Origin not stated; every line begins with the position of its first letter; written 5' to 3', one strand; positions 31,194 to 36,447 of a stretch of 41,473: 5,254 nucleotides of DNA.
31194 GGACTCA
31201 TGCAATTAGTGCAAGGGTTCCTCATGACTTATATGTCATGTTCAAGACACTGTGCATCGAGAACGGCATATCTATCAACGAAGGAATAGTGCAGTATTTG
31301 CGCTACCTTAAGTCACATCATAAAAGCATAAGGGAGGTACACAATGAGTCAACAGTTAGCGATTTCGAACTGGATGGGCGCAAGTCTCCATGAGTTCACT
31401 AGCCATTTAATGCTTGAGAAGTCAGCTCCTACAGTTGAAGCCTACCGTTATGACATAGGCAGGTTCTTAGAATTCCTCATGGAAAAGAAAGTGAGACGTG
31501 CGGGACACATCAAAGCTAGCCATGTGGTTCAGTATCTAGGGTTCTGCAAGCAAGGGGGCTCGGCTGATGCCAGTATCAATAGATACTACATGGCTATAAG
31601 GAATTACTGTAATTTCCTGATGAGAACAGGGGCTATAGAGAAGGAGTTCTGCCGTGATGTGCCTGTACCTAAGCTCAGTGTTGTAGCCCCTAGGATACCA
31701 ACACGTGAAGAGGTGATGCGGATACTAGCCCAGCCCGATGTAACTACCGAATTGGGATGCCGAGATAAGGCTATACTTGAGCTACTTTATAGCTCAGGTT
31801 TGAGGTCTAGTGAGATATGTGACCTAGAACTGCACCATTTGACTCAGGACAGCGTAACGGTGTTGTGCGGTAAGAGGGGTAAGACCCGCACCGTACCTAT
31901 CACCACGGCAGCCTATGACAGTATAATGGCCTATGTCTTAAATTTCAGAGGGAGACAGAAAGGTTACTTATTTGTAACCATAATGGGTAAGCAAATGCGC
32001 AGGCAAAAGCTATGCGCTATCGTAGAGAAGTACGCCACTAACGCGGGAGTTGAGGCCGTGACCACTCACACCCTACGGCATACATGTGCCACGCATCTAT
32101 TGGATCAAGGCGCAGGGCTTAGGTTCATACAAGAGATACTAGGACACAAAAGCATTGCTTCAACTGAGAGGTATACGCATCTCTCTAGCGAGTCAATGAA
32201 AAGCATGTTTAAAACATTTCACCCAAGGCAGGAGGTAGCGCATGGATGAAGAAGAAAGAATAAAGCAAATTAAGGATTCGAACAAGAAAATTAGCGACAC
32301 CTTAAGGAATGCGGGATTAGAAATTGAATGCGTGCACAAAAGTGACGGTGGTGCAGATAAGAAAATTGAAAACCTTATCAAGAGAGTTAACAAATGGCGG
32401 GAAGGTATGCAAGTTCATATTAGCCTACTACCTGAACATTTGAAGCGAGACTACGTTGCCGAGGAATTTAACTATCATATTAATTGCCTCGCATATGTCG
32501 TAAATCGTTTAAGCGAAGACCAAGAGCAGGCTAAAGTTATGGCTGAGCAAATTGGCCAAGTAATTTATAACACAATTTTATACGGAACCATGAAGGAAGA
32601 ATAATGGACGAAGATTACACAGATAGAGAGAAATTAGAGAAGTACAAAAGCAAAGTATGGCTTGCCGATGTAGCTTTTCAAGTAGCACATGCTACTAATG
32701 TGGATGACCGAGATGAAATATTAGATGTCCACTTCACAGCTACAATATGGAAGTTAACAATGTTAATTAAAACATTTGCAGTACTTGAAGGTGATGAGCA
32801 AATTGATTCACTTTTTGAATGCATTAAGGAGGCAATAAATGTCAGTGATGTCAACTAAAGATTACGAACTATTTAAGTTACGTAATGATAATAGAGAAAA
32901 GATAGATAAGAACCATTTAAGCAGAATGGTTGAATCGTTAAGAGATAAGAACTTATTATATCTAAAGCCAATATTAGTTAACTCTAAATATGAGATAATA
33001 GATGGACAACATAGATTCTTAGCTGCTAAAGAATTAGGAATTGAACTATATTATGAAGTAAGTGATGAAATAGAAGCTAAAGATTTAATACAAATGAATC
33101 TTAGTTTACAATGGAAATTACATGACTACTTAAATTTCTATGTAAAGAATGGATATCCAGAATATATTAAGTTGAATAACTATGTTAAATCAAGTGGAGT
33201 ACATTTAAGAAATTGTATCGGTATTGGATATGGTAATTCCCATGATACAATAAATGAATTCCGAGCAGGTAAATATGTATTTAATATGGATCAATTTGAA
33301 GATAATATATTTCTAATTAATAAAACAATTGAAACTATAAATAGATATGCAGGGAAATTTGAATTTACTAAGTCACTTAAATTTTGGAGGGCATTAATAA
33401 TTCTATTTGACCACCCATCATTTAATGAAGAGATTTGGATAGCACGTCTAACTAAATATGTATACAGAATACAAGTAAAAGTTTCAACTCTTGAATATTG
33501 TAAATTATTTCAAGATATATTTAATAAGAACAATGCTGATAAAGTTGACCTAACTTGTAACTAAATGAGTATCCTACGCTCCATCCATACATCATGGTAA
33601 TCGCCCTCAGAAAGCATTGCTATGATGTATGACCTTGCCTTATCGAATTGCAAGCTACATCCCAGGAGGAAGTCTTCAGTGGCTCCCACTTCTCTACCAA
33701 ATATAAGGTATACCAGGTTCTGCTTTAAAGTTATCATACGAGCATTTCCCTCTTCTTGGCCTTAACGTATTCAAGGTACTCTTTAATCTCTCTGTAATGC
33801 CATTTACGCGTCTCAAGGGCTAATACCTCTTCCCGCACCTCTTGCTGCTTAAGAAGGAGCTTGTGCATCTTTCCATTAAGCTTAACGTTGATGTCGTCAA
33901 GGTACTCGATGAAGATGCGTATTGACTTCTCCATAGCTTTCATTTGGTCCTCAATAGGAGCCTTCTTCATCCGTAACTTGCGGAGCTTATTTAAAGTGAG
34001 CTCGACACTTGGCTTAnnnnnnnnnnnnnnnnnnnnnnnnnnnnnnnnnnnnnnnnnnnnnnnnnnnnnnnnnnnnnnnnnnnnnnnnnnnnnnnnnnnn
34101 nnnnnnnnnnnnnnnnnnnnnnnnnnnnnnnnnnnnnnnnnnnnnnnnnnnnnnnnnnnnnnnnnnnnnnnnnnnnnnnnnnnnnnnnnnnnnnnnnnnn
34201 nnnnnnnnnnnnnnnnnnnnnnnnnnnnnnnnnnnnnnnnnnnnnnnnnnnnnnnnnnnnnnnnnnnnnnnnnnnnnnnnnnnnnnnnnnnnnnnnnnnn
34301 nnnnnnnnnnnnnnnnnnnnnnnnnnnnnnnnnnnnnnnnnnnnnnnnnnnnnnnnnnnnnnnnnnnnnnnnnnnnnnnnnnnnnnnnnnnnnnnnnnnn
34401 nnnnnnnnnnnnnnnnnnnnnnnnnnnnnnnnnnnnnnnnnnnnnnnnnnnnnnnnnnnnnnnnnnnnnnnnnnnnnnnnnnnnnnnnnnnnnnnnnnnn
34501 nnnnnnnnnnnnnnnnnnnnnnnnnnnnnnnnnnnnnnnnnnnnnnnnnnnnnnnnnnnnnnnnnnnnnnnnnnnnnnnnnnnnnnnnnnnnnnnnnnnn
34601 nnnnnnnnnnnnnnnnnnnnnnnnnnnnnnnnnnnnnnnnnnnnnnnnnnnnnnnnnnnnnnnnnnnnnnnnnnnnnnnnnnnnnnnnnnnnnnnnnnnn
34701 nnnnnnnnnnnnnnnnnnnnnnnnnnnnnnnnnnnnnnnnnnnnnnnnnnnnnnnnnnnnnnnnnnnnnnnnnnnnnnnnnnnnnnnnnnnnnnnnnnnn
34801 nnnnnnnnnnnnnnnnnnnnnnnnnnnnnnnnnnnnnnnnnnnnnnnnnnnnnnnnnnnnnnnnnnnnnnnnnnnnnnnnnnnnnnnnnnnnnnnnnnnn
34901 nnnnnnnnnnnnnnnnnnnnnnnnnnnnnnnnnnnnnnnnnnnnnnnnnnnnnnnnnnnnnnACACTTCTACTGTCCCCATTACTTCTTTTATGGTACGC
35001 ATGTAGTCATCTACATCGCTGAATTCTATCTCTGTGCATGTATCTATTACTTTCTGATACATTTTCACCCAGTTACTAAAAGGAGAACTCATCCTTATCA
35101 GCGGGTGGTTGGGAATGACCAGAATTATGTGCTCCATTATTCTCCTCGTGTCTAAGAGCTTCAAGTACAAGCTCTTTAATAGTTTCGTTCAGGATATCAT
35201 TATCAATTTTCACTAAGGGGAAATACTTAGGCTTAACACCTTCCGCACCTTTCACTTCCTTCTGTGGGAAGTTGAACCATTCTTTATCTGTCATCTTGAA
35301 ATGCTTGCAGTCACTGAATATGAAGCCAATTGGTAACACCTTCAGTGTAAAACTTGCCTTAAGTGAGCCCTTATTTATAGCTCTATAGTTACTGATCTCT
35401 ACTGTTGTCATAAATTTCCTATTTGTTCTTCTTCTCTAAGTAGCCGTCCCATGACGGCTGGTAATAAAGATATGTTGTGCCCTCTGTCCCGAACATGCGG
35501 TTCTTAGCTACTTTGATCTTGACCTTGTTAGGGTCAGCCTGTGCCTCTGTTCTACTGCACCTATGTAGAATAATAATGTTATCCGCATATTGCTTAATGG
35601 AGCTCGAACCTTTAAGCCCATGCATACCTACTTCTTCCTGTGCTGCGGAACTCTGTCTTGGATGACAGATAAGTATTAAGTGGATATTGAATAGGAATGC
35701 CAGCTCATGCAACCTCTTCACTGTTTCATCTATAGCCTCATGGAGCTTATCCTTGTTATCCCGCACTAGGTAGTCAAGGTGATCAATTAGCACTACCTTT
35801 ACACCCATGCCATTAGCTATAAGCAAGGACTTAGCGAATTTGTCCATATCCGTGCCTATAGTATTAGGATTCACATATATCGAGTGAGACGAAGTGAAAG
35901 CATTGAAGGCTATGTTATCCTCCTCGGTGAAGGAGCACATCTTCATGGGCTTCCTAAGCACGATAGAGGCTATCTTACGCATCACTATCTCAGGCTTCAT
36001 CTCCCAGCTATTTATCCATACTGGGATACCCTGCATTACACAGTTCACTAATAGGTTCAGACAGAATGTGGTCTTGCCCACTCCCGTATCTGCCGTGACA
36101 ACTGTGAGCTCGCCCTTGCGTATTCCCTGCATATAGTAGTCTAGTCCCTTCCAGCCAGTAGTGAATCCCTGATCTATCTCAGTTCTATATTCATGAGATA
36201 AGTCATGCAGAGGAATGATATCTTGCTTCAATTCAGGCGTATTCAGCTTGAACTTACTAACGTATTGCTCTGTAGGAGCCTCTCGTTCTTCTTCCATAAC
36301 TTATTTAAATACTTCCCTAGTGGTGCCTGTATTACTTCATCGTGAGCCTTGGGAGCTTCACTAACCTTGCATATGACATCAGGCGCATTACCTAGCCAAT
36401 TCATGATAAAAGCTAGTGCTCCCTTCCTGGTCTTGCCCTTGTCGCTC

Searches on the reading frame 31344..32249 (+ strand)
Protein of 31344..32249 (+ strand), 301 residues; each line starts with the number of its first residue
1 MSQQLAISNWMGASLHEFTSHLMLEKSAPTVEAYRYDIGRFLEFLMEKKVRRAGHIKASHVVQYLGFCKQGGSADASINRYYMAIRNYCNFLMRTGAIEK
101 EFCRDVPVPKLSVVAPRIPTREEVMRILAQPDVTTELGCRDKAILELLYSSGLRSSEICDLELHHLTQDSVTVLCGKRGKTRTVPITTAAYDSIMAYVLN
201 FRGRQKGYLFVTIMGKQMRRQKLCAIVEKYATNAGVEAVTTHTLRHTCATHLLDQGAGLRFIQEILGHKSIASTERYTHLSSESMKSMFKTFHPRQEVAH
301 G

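Call 7: search_protein_families(library=pfam, proteins=[window:31344-32249:+], max_evalue=0.01)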
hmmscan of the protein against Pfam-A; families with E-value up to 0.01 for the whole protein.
window:31344-32249:+ (301 aa): 4 families
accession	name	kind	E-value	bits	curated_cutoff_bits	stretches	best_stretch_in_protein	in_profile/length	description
PF00589.27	Phage_integrase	-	1.1e-39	136.4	27.1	1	120-282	4-170/172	Phage integrase family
PF02899.23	Phage_int_SAM_1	-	1.8e-13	51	22.3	1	16-95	2-82/83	Phage integrase, N-terminal SAM-like domain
PF18576.7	HTH_52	-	0.0038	17.9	26.6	1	27-50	21-44/64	Helix-turn-helix domain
PF13495.12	Phage_int_SAM_4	-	0.0061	17.4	27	0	25-85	13-71/85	Phage integrase, N-terminal SAM-like domain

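Call 8: search_protein_families(library=phrogs, proteins=[window:31344-32249:+], max_evalue=0.01)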
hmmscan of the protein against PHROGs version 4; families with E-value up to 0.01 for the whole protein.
window:31344-32249:+ (301 aa): 8 families
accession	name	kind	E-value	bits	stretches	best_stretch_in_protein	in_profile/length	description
phrog_1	-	integration and excision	6e-47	162.2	1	24-293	180-448/611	integrase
phrog_216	-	integration and excision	1.2e-40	140.5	1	79-292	16-236/301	integrase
phrog_5127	-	integration and excision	3.3e-12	47.6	1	15-270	123-323/355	integrase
phrog_7269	-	integration and excision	2.4e-11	44.4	1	219-289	9-78/89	integrase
phrog_7685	-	integration and excision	6.2e-11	43.3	1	184-290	131-233/240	integrase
phrog_35951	-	unknown function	2.3e-05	25.8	1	233-284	15-66/97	-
phrog_23271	-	unknown function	4.2e-05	24.4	1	239-283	9-53/67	-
phrog_34557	-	integration and excision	0.0079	16.9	0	207-284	94-170/183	integrase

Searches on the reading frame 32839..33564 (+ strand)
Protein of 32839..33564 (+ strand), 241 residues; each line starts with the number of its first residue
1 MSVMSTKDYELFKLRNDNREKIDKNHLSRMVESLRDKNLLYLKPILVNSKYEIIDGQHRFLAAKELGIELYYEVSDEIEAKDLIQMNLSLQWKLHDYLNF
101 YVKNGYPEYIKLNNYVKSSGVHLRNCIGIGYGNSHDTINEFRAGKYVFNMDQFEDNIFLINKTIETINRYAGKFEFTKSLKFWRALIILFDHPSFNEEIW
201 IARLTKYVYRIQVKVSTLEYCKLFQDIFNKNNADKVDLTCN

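Call 7: search_protein_families(library=pfam, proteins=[window:32839-33564:+], max_evalue=0.01)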
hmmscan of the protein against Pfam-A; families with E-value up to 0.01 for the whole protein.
window:32839-33564:+ (241 aa): 2 families
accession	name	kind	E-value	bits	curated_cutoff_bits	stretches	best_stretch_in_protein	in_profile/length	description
PF03235.19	GmrSD_N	-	4.1e-06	27.5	33.2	1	23-239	24-189/199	GmrSD restriction endonuclease, N-terminal domain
PF02195.25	ParB_N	-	1.2e-05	25.7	26.3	1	15-87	15-89/95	ParB N-terminal domain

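Call 8: search_protein_families(library=phrogs, proteins=[window:32839-33564:+], max_evalue=0.01)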
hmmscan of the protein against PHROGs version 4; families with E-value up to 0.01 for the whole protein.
window:32839-33564:+ (241 aa): 14 families
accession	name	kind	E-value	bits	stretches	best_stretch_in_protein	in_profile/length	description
phrog_12305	-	DNA, RNA and nucleotide metabolism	4.7e-26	92.5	1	3-233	10-234/271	ParB-like partition protein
phrog_8071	-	DNA, RNA and nucleotide metabolism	3.3e-07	30.9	1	3-70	4-71/389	ParB-like partition protein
phrog_940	-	DNA, RNA and nucleotide metabolism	4.4e-07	30.4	1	7-72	9-72/388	nuclease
phrog_4715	-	DNA, RNA and nucleotide metabolism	1.4e-05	24.7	1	9-68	153-214/630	ParB-like partition protein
phrog_1033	-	DNA, RNA and nucleotide metabolism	1.9e-05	25.6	1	18-67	48-105/334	ParB-like partition protein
phrog_498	-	other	0.00012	21.7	1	15-70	44-101/633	DNA methyltransferase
phrog_620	-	DNA, RNA and nucleotide metabolism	0.00071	20.7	1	41-69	44-72/217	ParB-like partition protein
phrog_2859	-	unknown function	0.0018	17.3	1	20-92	383-458/740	-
phrog_7405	-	unknown function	0.0019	18.9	1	9-71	29-93/250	-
phrog_3264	-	DNA, RNA and nucleotide metabolism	0.0021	18.7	1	13-69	58-115/337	ParB-like partition protein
phrog_2159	-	DNA, RNA and nucleotide metabolism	0.0024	18.3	1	41-65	96-124/365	ParB-like partition protein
phrog_12047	-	DNA, RNA and nucleotide metabolism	0.0035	17.9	1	11-68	5-60/301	ParB-like partition nuclease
phrog_723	-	DNA, RNA and nucleotide metabolism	0.0094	16.8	0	30-69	36-79/223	ParB-like partition protein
phrog_26387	-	DNA, RNA and nucleotide metabolism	0.0099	16.3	0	16-69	22-78/252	ParB-like partition nuclease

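Call 83: search_protein_families(library=padloc, proteins=[window:32839-33564:+], max_evalue=0.01)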
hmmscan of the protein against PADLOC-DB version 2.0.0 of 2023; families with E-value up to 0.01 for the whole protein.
window:32839-33564:+ (241 aa): 0 families

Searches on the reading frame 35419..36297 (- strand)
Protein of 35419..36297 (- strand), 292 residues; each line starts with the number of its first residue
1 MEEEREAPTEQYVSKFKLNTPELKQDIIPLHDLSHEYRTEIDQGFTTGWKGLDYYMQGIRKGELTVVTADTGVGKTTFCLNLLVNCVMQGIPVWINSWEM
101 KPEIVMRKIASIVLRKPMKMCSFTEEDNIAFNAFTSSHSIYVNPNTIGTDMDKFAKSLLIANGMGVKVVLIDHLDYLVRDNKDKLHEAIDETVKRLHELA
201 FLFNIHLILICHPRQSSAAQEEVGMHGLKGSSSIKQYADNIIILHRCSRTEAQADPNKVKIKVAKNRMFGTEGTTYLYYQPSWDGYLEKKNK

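Call 25: search_protein_families(library=phrogs, proteins=[window:35419-36297:-], max_evalue=0.001)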
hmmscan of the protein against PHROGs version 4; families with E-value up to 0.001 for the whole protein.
window:35419-36297:- (292 aa): 7 families
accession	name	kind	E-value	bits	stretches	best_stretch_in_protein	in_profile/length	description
phrog_239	-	DNA, RNA and nucleotide metabolism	8.4e-52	178.1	1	37-282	330-592/801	DNA primase/helicase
phrog_19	-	DNA, RNA and nucleotide metabolism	1.2e-39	137.7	1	37-279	327-571/621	DnaB-like replicative helicase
phrog_243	-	DNA, RNA and nucleotide metabolism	1.2e-23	84.5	1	40-268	13-243/273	DnaB-like replicative helicase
phrog_5482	-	unknown function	1.1e-18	68.2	1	56-283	47-293/341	-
phrog_18375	-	DNA, RNA and nucleotide metabolism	3.3e-08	33.3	1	43-267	357-590/644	DNA primase/helicase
phrog_97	-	other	1.3e-06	28.9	0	33-95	38-109/506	UvsX-like recombinase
phrog_3123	-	unknown function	5.9e-05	22.8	1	82-274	361-566/583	-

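Call 36: search_protein_families(library=pfam, proteins=[window:35419-36297:-], max_evalue=0.01)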
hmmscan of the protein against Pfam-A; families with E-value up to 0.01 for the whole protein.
window:35419-36297:- (292 aa): 5 families
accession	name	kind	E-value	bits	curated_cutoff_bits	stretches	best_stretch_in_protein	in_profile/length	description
PF03796.21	DnaB_C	-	1.2e-26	94.1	27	1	44-282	1-249/255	DnaB-like helicase C terminal domain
PF13481.12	AAA_25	-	2.3e-12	47.4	27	1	52-216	22-193/195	AAA domain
PF06745.19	ATPase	-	8.3e-11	42.1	26.6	1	46-274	2-213/231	KaiC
PF13401.12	AAA_22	-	8.9e-05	23.2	27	1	62-213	5-124/130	AAA domain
PF20307.4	divDNAB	-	0.0023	17.1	26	1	41-105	53-119/356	Divergent DnaB-like ATPase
